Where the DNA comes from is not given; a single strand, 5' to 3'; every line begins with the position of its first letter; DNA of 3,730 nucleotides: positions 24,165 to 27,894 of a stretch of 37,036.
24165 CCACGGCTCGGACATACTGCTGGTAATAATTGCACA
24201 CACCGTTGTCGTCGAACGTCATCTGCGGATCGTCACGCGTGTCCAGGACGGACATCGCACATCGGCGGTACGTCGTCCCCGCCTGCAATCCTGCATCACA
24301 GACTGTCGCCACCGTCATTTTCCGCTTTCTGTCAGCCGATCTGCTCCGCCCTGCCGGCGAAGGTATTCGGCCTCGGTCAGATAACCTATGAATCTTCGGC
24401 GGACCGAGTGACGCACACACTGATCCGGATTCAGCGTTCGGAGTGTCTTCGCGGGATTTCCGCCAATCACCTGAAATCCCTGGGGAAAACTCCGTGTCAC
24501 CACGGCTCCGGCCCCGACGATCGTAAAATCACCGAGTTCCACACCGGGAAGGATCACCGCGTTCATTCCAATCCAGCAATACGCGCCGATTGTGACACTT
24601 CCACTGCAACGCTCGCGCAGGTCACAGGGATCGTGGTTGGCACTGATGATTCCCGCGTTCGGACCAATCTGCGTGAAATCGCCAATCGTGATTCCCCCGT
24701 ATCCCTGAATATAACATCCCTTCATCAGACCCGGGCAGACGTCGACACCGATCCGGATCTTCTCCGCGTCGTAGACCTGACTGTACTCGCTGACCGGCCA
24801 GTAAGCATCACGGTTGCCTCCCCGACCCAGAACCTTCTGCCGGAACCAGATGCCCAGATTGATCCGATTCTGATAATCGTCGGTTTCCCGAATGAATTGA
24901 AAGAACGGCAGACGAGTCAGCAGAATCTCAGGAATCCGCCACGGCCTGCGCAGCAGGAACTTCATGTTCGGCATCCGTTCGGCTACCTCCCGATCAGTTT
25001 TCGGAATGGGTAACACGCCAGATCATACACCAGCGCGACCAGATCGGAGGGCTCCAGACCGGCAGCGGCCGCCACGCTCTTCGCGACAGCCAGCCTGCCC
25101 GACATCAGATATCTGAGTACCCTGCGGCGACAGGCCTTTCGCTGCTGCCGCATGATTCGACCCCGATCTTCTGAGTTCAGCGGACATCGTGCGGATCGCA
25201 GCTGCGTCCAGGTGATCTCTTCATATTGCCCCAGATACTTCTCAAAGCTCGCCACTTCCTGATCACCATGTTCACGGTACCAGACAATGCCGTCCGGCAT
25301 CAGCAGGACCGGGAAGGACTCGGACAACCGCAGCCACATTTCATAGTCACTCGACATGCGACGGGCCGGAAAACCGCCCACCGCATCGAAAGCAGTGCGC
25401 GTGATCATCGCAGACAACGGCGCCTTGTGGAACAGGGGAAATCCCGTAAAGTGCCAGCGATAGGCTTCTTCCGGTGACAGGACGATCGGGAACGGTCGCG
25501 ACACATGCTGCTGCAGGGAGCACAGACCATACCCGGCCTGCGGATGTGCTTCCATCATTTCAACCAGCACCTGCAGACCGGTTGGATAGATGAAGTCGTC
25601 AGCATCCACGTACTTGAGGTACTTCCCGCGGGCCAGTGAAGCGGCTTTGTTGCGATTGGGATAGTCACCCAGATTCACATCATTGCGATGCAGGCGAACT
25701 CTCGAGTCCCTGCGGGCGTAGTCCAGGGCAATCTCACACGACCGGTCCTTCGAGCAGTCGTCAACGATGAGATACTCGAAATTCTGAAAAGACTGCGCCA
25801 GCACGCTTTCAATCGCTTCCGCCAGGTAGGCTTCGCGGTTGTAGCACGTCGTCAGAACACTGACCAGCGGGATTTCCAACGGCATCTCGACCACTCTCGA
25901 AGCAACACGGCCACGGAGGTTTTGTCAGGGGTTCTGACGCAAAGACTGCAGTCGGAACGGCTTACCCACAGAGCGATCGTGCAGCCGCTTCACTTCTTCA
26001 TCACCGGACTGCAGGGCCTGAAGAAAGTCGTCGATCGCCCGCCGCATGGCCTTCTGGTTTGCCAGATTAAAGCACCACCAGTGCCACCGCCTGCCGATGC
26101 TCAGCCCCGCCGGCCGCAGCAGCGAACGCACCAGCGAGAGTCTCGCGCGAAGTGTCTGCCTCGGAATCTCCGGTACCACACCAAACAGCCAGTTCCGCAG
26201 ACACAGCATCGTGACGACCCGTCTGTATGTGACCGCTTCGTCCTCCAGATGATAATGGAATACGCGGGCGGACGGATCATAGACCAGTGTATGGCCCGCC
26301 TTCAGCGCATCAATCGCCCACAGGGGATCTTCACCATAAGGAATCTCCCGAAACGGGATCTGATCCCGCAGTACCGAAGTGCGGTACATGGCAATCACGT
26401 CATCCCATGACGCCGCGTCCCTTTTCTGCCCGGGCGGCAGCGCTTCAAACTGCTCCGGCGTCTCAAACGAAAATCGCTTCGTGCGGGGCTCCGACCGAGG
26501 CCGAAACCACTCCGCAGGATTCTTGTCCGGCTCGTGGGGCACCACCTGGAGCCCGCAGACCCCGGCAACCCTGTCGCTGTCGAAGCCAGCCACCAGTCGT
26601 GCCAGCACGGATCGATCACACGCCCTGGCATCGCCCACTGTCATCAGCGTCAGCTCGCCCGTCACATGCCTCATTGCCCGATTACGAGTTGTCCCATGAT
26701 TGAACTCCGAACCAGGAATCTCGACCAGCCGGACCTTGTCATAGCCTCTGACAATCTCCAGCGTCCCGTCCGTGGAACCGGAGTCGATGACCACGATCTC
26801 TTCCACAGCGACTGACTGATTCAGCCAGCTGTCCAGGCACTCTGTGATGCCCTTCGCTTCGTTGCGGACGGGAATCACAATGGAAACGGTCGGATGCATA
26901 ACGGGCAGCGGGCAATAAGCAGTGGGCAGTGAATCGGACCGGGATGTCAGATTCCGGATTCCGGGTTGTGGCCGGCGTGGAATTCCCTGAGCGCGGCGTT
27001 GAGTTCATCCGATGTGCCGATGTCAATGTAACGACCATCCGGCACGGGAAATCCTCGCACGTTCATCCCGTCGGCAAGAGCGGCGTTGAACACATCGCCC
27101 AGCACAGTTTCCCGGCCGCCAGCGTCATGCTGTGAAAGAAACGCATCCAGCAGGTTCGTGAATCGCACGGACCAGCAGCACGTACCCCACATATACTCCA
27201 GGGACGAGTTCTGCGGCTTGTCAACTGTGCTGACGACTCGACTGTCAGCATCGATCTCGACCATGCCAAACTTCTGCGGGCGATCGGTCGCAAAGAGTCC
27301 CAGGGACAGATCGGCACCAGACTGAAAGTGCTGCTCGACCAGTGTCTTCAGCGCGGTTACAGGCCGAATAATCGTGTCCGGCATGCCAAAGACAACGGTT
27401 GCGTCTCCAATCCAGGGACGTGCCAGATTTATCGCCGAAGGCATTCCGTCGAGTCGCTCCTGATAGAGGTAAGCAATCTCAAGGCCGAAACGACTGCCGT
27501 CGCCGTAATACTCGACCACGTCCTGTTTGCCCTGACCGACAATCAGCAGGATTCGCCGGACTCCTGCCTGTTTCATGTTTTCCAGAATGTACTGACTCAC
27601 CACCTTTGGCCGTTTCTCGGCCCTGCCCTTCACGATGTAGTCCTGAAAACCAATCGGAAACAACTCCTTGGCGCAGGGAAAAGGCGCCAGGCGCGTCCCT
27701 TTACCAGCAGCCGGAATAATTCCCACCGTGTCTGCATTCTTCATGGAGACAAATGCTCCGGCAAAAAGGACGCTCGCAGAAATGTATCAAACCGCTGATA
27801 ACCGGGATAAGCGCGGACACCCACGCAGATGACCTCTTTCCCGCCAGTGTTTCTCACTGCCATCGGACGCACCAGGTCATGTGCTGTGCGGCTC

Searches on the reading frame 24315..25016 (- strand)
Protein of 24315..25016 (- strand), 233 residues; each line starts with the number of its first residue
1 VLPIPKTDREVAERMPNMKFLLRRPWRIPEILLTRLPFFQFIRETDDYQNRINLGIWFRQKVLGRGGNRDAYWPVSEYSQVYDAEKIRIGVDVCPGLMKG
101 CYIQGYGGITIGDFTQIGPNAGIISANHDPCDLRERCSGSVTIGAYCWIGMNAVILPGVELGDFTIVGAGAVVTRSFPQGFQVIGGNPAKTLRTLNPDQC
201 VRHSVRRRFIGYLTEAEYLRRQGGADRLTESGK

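Call 9: search_protein_families(library=ncbifam, proteins=[window:24315-25016:-], max_evalue=0.001)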
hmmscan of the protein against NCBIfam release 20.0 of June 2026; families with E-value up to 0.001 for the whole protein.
window:24315-25016:- (233 aa): 34 families (the best 25 are shown)
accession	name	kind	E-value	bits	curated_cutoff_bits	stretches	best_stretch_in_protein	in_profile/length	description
NF007240.0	PRK09677.1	equivalog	1.2e-16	60.7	243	1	110-197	101-186/192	putative lipopolysaccharide biosynthesis O-acetyl transferase WbbJ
NF007499.0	PRK10092.1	equivalog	6.5e-16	58.7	314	1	101-195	86-183/183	maltose O-acetyltransferase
TIGR03570.1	NeuD_NnaD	subfamily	1.2e-14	54.4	160.8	1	136-190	149-202/202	NeuD/PglB/VioB family sugar acetyltransferase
NF058585.1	HptprglPActTf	PfamEq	1.3e-13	50.8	300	1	106-196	75-161/172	heptaprenylglyceryl phosphate O-acetyltransferase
TIGR03308.1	phn_thr-fam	hypoth_equivalog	2.9e-13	50.1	201.65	1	135-197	103-164/204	phosphonate metabolim protein, transferase hexapeptide repeat family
NF000311.1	Vat_ABCDEFH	equivalog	1e-12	48.1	300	1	138-195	108-164/201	Vat family streptogramin A O-acetyltransferase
NF007076.0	PRK09527.1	equivalog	1.7e-12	47.2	347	1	108-196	95-186/203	galactoside O-acetyltransferase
NF000490.1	chloram_CatB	equivalog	1e-11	44.5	350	1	138-199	108-168/210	type B chloramphenicol O-acetyltransferase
NF007797.0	PRK10502.1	subfamily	5.5e-11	42.4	192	1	102-193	86-177/183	WcaF family extracellular polysaccharide biosynthesis acetyltransferase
NF033468.1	stregram_VatI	exception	5.6e-11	42.6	415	1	137-200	109-171/208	streptogramin A O-acetyltransferase Vat(I)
NF000101.1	stregram_VatA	exception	6.5e-10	39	450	1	138-199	116-176/219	streptogramin A O-acetyltransferase Vat(A)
NF000504.1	stregram_VatH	exception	1.4e-09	38.1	475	1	138-194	115-170/216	streptogramin A O-acetyltransferase Vat(H)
NF041874.1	EPS_EpsC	equivalog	2.1e-09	37.3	150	1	86-193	57-165/168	serine O-acetyltransferase EpsC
TIGR03532.1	DapD_Ac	equivalog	3.5e-09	36.6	231.75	1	134-197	154-216/231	2,3,4,5-tetrahydropyridine-2,6-dicarboxylate N-acetyltransferase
NF000111.1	stregram_VatD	exception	1.6e-08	34.6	400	1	138-193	111-165/209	streptogramin A O-acetyltransferase Vat(D)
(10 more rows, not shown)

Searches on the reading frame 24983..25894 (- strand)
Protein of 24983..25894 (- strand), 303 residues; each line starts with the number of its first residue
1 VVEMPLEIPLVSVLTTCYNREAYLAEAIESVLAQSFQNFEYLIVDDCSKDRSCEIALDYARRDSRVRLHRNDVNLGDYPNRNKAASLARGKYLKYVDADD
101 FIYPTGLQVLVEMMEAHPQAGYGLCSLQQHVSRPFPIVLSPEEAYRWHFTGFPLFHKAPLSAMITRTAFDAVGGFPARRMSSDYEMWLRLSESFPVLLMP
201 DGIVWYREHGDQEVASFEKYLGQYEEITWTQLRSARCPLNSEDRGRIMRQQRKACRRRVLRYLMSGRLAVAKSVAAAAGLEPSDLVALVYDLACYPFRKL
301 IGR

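Call 8: search_protein_families(library=ncbifam, proteins=[window:24983-25894:-], max_evalue=0.001)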
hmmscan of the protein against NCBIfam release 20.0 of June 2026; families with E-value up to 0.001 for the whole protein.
window:24983-25894:- (303 aa): 19 families
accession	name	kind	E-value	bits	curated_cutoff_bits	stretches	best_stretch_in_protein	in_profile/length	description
NF047683.1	TeichurnBiosyTuaG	equivalog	1.2e-23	84.1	400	1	8-119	5-116/252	teichuronic acid biosynthesis protein TuaG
NF053739.1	GlytfEpsEBac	equivalog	3.7e-22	78.6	450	1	9-191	1-186/265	glycosyltransferase EpsE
NF007482.0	PRK10073.1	equivalog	8.2e-21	74.3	423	1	8-115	5-111/334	glycosyltransferase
NF050050.1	ProtGlycPglI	equivalog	1.5e-18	67.2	500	1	9-117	2-111/306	GalNAc(5)-diNAcBac-PP-undecaprenol beta-1,3-glucosyltransferase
TIGR03937.1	PgaC_IcaA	equivalog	1.1e-17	64.1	422.3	1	7-121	43-157/407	poly-beta-1,6-N-acetyl-D-glucosamine synthase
TIGR04017.1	WcaA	equivalog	3.5e-17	62.9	495.75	1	8-114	4-110/279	colanic acid biosynthesis glycosyltransferase WcaA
NF007453.0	PRK10018.1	equivalog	6.2e-17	62.2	382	1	7-113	4-110/280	colanic acid biosynthesis glycosyltransferase WcaA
NF041875.1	EPS_EpsD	equivalog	1e-12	48.1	370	1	11-119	1-106/325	exopolysaccharide biosynthesis glycosyltransferase EpsD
NF041394.1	GtaseAglG_Halo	equivalog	4.5e-12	45.8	440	1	11-117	3-110/304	glucosyl-dolichyl phosphate glucuronosyltransferase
NF038299.1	EPS_HpsN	equivalog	8.3e-09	34.8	425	1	9-119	1-111/317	hormogonium polysaccharide biosynthesis glycosyltransferase HpsN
TIGR04283.1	glyco_like_mftF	equivalog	1.3e-08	34.7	182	1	11-203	1-182/221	TIGR04283 family arsenosugar biosynthesis glycosyltransferase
TIGR03965.1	mycofact_glyco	equivalog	4.9e-08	32.3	280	1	8-111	73-176/467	mycofactocin biosynthesis glycosyltransferase MftF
TIGR04440.1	glyco_TIGR04440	domain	7.5e-08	32.4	70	1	11-122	2-114/215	TIGR00180 family glycosyltransferase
TIGR03111.1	glyc2_xrt_Gpos1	hypoth_equivalog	1.5e-07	30.6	363.95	1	6-119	46-161/439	TIGR03111 family XrtG-associated glycosyltransferase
NF038302.1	EPS_HpsE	equivalog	2e-06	27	300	1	12-121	4-118/307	hormogonium polysaccharide biosynthesis glycosyltransferase HpsE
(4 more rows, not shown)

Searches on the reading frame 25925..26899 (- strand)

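Call 8: search_protein_families(library=ncbifam, proteins=[window:25925-26899:-], max_evalue=0.001)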
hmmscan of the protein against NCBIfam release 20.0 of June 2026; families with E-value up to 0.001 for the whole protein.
window:25925-26899:- (324 aa): 15 families
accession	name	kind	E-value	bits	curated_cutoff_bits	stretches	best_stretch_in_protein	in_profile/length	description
TIGR03965.1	mycofact_glyco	equivalog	9.4e-13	47.8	280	1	2-127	73-199/467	mycofactocin biosynthesis glycosyltransferase MftF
NF045692.1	OglycostaseCruG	equivalog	3.8e-10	39.2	600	1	4-53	42-91/386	2'-O-glycosyltransferase CruG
TIGR04283.1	glyco_like_mftF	equivalog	7e-10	38.9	182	1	5-105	1-96/221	TIGR04283 family arsenosugar biosynthesis glycosyltransferase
NF007482.0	PRK10073.1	equivalog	4.6e-09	35.7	423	1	3-82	6-87/334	glycosyltransferase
TIGR03469.1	HpnB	hypoth_equivalog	3e-08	33.1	379.25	1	2-52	43-94/386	hopene-associated glycosyltransferase HpnB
NF041875.1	EPS_EpsD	equivalog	8.3e-08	32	370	1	5-104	1-102/325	exopolysaccharide biosynthesis glycosyltransferase EpsD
NF010496.0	PRK13915.1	equivalog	9.8e-08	31.4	262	1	4-50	32-81/307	glucosyl-3-phosphoglycerate synthase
TIGR04182.1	glyco_TIGR04182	equivalog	1.2e-06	28.2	325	1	5-95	2-87/293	S-layer glycoprotein N-glycosyltransferase AglJ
NF053739.1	GlytfEpsEBac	equivalog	1.2e-06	27.7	450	1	3-117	1-118/265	glycosyltransferase EpsE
TIGR03937.1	PgaC_IcaA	equivalog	1.4e-06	27.5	422.3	1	3-108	45-152/407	poly-beta-1,6-N-acetyl-D-glucosamine synthase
NF047683.1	TeichurnBiosyTuaG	equivalog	4.1e-06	26.6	400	1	2-81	5-87/252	teichuronic acid biosynthesis protein TuaG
TIGR04195.1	S_glycosyl_SunS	equivalog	9.7e-06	24.7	350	1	2-59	56-111/421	SunS family peptide S-glycosyltransferase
NF041394.1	GtaseAglG_Halo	equivalog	1.3e-05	24.6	440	1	5-122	3-122/304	glucosyl-dolichyl phosphate glucuronosyltransferase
NF038302.1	EPS_HpsE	equivalog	0.00024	20.2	300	1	5-83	3-89/307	hormogonium polysaccharide biosynthesis glycosyltransferase HpsE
TIGR04242.1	nodulat_NodC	equivalog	0.00036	19.6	550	0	2-116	47-166/395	chitooligosaccharide synthase NodC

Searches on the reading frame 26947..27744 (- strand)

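Call 8: search_protein_families(library=ncbifam, proteins=[window:26947-27744:-], max_evalue=0.001)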
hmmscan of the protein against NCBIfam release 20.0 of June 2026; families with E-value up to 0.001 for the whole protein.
window:26947-27744:- (265 aa): 20 families
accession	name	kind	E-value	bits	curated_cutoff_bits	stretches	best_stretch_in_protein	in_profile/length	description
TIGR01208.1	rmlA_long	equivalog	7.7e-24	84.2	320.25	1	8-252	2-231/353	glucose-1-phosphate thymidylyltransferase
NF052502.1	man1P_GTase_Rv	exception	8.8e-19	67.6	440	1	49-254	33-229/352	mannose-1-phosphate guanylyltransferase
NF041313.1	UDPGP_AglF_Halo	equivalog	5.8e-18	65.2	400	1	8-253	3-232/234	UTP--glucose-1-phosphate uridylyltransferase AglF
TIGR03992.1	Arch_glmU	subfamily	2.3e-17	63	292.1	1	8-244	3-216/393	bifunctional sugar-1-phosphate nucleotidylyltransferase/acetyltransferase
TIGR01207.1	rmlA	equivalog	1.4e-16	60.5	360.65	1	8-192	2-176/286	glucose-1-phosphate thymidylyltransferase RfbA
NF012024.0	PRK15480.1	equivalog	1.8e-12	47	588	1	7-184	5-171/292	glucose-1-phosphate thymidylyltransferase RfbA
TIGR01099.1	galU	equivalog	2.5e-11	43.6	326.8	1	9-81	5-66/261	UTP--glucose-1-phosphate uridylyltransferase GalU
NF010933.0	PRK14353.1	equivalog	1.8e-08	33.4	505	1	4-251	4-238/453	bifunctional UDP-N-acetylglucosamine diphosphorylase/glucosamine-1-phosphate N-acetyltransferase GlmU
NF010935.0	PRK14355.1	equivalog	3.7e-08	32.4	718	1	8-240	6-226/459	bifunctional UDP-N-acetylglucosamine diphosphorylase/glucosamine-1-phosphate N-acetyltransferase GlmU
NF045761.1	NAMPUrTaseMurU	equivalog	9.3e-08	32.2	250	1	10-250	5-222/226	N-acetylmuramate alpha-1-phosphate uridylyltransferase MurU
TIGR01173.1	glmU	equivalog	2.2e-06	26.8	366.85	1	10-234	5-214/452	bifunctional UDP-N-acetylglucosamine diphosphorylase/glucosamine-1-phosphate N-acetyltransferase GlmU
NF010934.1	PRK14354.1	equivalog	3.3e-06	25.9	450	1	47-179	27-155/447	bifunctional UDP-N-acetylglucosamine diphosphorylase/glucosamine-1-phosphate N-acetyltransferase GlmU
NF010932.0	PRK14352.1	equivalog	8.3e-06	24.7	611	1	51-240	38-231/488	bifunctional UDP-N-acetylglucosamine diphosphorylase/glucosamine-1-phosphate N-acetyltransferase GlmU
NF002023.0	PRK00844.1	subfamily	5.9e-05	22.1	458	0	94-180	99-184/408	glucose-1-phosphate adenylyltransferase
NF002772.0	PRK02862.1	equivalog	8.3e-05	21.5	537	1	132-185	132-187/429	glucose-1-phosphate adenylyltransferase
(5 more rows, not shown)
